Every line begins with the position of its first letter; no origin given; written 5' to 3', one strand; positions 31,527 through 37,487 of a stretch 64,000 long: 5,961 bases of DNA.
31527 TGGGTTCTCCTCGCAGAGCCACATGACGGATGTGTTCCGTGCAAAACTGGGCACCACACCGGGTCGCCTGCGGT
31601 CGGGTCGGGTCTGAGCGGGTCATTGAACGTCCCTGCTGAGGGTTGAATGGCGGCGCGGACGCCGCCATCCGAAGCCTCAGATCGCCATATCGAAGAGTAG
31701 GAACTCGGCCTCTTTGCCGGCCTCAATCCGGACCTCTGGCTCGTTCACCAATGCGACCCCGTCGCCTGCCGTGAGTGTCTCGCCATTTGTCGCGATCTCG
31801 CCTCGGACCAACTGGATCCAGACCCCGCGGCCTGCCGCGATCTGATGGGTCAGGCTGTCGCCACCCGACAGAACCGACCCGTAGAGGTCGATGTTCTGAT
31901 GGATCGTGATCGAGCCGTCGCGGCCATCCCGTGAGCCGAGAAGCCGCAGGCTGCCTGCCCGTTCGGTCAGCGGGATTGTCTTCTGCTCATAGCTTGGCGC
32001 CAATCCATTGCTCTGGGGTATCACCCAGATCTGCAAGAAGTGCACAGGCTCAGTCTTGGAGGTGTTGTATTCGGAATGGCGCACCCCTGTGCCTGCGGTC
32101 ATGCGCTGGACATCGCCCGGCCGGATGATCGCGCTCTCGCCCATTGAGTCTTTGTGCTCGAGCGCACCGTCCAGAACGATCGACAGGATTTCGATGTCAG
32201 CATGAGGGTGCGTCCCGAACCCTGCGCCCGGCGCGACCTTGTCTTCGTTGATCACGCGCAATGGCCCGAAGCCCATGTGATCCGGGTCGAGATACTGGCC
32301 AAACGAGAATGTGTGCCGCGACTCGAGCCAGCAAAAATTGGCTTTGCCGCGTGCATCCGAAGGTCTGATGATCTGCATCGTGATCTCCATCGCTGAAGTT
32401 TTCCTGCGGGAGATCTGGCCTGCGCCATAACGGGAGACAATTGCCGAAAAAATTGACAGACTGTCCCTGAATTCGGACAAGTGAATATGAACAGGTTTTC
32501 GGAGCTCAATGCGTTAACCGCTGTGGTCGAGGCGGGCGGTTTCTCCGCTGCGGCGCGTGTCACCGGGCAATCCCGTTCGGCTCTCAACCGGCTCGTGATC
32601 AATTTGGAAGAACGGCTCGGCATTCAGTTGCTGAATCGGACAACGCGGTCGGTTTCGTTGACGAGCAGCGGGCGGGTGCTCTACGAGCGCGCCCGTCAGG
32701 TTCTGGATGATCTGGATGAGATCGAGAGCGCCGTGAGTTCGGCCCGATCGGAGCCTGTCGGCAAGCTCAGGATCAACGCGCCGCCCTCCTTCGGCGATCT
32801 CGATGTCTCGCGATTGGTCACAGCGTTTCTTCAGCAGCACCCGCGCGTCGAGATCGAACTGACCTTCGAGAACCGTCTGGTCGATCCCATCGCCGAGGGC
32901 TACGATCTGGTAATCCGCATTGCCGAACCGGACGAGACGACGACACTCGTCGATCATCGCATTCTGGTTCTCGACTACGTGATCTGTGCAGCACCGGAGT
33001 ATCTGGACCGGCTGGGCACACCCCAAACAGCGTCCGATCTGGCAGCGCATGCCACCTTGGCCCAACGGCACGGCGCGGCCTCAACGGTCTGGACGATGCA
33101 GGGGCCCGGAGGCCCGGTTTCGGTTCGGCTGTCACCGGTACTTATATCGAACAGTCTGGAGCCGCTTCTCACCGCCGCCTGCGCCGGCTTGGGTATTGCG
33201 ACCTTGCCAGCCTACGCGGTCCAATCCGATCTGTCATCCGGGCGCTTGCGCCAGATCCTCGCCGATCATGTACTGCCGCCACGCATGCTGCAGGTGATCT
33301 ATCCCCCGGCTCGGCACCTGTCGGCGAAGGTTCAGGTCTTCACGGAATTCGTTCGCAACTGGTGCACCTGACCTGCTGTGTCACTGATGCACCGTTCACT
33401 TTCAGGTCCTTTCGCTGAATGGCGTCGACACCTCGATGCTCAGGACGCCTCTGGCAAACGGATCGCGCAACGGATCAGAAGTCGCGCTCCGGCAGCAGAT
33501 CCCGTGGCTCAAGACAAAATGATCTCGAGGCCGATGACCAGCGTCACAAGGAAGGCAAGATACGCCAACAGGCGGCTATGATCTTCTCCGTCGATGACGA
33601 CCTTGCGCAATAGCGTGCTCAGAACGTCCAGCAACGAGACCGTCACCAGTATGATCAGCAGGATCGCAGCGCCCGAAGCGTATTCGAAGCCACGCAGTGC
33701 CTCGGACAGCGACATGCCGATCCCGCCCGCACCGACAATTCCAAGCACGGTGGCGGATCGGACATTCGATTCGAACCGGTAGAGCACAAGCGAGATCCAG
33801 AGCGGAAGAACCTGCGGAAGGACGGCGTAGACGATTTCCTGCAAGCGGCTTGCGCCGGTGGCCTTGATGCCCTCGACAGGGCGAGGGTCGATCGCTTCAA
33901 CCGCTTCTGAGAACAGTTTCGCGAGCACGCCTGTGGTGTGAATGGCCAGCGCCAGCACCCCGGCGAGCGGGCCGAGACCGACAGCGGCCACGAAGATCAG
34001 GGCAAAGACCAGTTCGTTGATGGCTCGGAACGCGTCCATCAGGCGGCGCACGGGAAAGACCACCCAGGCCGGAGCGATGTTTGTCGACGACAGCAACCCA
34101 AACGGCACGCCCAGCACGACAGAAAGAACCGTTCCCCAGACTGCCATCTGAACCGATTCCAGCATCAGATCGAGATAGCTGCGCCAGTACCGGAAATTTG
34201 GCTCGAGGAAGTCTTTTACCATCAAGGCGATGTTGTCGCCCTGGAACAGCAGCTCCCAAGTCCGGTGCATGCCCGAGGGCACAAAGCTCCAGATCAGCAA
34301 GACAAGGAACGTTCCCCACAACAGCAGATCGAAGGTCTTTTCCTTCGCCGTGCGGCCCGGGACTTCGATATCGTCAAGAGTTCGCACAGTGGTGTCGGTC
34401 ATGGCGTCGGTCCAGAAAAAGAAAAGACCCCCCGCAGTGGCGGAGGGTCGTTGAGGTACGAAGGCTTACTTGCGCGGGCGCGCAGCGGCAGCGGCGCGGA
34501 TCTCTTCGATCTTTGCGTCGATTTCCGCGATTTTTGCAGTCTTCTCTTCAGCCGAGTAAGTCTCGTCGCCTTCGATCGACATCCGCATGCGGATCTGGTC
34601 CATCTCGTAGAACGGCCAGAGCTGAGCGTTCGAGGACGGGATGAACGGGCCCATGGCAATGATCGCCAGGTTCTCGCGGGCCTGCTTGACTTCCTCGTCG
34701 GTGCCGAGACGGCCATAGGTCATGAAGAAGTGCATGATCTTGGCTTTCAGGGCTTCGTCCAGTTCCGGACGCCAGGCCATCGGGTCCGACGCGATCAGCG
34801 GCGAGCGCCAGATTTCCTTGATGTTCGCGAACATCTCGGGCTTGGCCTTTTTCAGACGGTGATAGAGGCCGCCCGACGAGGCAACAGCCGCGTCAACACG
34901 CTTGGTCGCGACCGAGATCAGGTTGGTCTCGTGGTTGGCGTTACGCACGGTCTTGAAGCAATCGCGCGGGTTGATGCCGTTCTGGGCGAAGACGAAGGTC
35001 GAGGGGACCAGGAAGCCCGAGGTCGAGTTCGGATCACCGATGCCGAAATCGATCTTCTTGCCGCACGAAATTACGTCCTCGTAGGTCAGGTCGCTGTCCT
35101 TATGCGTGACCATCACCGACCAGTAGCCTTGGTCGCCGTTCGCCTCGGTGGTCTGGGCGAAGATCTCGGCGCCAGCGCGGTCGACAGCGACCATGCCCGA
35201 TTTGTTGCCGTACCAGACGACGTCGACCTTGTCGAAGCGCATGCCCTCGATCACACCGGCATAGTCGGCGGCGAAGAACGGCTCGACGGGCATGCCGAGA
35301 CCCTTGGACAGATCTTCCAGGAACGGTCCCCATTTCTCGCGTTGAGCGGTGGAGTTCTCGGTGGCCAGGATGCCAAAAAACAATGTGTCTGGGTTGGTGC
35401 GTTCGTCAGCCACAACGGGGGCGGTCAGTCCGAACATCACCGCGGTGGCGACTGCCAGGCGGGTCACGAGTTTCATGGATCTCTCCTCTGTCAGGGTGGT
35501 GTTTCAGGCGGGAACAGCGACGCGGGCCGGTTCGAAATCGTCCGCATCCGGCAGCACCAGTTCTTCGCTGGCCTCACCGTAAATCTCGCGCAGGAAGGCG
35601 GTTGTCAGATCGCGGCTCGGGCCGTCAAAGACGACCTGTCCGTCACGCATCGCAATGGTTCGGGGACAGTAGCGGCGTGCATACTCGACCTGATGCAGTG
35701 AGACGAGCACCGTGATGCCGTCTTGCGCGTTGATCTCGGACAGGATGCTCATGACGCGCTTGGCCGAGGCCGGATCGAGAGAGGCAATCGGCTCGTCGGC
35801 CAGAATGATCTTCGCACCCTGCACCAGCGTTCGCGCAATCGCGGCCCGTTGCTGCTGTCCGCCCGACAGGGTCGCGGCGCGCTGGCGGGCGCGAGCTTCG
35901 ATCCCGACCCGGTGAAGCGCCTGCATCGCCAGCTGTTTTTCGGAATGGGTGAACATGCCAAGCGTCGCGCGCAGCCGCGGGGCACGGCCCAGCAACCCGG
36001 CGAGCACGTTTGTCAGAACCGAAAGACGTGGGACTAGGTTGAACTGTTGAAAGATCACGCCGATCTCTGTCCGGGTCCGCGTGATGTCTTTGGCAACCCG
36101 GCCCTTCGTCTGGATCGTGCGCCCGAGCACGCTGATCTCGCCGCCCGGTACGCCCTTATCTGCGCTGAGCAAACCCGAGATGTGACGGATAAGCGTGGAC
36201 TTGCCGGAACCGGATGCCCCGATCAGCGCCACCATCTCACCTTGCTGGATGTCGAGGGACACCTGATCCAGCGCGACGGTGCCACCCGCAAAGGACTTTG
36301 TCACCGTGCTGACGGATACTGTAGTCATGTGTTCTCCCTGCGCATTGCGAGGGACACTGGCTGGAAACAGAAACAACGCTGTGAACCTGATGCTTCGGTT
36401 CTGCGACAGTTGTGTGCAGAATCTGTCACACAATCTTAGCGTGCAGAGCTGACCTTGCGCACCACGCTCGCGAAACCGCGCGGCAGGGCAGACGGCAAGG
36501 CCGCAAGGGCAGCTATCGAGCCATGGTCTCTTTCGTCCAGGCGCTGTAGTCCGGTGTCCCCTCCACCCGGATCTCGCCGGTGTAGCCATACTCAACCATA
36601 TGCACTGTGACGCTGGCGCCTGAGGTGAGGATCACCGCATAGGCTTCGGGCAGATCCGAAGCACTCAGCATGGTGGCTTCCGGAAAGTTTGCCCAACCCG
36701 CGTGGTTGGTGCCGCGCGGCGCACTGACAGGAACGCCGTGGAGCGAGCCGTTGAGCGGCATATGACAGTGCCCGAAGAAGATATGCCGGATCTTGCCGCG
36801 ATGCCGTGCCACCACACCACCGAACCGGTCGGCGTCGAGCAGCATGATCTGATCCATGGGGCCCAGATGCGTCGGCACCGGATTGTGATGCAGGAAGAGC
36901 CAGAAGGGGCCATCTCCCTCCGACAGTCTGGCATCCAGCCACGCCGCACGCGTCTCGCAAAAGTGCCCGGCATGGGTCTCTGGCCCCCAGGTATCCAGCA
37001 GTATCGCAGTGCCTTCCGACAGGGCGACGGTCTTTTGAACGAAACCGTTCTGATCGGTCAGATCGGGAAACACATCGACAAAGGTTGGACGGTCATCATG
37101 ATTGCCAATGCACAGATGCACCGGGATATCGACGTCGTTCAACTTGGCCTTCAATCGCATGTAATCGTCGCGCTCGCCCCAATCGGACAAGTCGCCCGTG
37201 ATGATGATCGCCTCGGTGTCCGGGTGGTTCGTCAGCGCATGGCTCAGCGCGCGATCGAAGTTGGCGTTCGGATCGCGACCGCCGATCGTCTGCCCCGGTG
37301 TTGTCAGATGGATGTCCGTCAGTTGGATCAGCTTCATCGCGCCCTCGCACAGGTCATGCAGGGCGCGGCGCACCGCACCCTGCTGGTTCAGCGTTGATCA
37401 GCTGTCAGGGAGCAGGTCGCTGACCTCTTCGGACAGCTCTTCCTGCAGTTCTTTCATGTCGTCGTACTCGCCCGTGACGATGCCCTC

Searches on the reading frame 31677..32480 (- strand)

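Call 71: search_protein_families(library=pfam, proteins=[window:31677-32480:-], max_evalue=0.00001)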
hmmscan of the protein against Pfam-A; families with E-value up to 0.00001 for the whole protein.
window:31677-32480:- (267 aa): 3 families
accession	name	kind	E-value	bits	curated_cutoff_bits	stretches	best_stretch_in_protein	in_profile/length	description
PF02678.22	Pirin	-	4.3e-35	120.4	26.1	1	49-153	11-108/108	Pirin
PF17954.7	Pirin_C_2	-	4.3e-28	97.8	22.9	1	180-265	1-86/86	Quercetinase C-terminal cupin domain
PF07883.17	Cupin_2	-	5.2e-08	32.9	27.2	1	81-151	4-69/70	Cupin domain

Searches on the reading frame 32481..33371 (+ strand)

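Call 72: search_protein_families(library=pfam, proteins=[window:32481-33371:+], max_evalue=0.00001)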
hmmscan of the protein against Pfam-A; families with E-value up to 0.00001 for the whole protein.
window:32481-33371:+ (296 aa): 2 families
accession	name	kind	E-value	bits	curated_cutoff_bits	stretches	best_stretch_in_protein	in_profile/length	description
PF03466.25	LysR_substrate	-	2.8e-39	135.1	28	1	90-295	2-208/209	LysR substrate binding domain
PF00126.33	HTH_1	-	2.4e-15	56.6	26.6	1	8-65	3-60/60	Bacterial regulatory helix-turn-helix protein, lysR family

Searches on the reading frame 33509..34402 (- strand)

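Call 72: search_protein_families(library=pfam, proteins=[window:33509-34402:-], max_evalue=0.00001)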
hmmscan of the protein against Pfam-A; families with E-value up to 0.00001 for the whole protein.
window:33509-34402:- (297 aa): 1 family
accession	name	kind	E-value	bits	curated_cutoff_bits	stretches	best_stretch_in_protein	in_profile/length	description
PF00528.27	BPD_transp_1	-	2.1e-21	76.9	26.4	1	98-267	1-176/184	Binding-protein-dependent transport system inner membrane component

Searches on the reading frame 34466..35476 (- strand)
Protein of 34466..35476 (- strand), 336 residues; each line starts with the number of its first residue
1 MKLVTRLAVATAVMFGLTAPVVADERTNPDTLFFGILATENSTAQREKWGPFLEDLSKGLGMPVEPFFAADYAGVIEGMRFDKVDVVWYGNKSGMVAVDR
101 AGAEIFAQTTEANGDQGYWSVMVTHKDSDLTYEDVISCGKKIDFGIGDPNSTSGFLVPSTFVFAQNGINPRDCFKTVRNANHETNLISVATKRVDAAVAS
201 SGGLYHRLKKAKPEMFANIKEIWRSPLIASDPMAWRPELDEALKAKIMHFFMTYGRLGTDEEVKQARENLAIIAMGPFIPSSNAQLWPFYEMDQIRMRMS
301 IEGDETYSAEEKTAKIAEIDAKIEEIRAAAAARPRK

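Call 72: search_protein_families(library=pfam, proteins=[window:34466-35476:-], max_evalue=0.00001)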
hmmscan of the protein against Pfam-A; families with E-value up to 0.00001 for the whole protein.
window:34466-35476:- (336 aa): 1 family
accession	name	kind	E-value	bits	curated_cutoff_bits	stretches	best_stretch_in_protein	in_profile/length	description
PF12974.12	Phosphonate-bd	-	1.8e-63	214.6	27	1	34-285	1-241/242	ABC transporter, phosphonate, periplasmic substrate-binding protein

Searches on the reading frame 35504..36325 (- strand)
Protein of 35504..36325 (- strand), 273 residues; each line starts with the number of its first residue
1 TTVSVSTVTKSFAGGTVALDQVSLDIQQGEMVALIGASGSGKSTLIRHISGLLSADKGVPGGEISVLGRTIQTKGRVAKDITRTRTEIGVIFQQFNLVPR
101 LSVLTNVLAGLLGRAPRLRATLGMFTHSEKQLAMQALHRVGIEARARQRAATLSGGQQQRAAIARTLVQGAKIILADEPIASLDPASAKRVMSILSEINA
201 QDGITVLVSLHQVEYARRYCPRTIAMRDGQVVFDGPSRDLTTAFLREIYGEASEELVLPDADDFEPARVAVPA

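Call 52: search_protein_families(library=pfam, proteins=[window:35504-36325:-])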
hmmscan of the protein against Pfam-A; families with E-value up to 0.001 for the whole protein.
window:35504-36325:- (273 aa): 8 families
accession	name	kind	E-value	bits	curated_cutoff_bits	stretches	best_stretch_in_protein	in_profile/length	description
PF00005.33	ABC_tran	-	1.3e-34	120.2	25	1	19-181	1-137/137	ABC transporter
PF13304.12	AAA_21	-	5.6e-07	30.4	27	0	32-62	2-43/304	AAA domain, putative AbiEii toxin, Type IV TA system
PF13555.12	AAA_29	-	8.7e-06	25.8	27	1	20-57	13-50/61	P-loop containing region of AAA domain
PF02463.25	SMC_N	-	3.7e-05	23.7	40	0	22-201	18-189/220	RecF/RecN/SMC N terminal domain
PF20703.3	nSTAND1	-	0.00047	20.3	27.1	1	10-55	14-57/379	Novel STAND NTPase 1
PF13401.12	AAA_22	-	0.0006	20.6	27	0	28-178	4-92/130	AAA domain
PF13191.12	AAA_16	-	0.00079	20.4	32.6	0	27-62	22-52/167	AAA ATPase domain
PF03193.22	RsgA_GTPase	-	0.001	19.4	30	0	21-52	99-129/174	RsgA GTPase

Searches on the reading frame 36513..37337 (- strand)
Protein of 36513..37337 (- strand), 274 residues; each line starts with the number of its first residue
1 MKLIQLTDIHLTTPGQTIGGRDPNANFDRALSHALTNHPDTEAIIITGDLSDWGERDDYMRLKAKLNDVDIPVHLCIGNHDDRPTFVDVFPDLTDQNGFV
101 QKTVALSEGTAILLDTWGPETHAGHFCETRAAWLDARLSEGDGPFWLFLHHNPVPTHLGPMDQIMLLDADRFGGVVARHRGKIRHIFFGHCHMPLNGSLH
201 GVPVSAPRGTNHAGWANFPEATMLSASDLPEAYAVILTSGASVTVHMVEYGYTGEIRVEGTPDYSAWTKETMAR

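Call 52: search_protein_families(library=pfam, proteins=[window:36513-37337:-])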
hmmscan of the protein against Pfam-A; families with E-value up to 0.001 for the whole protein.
window:36513-37337:- (274 aa): 1 family
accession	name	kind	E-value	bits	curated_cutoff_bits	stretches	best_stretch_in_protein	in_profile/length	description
PF00149.33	Metallophos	-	6.5e-13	50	21.5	1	1-193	1-190/191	Calcineurin-like phosphoesterase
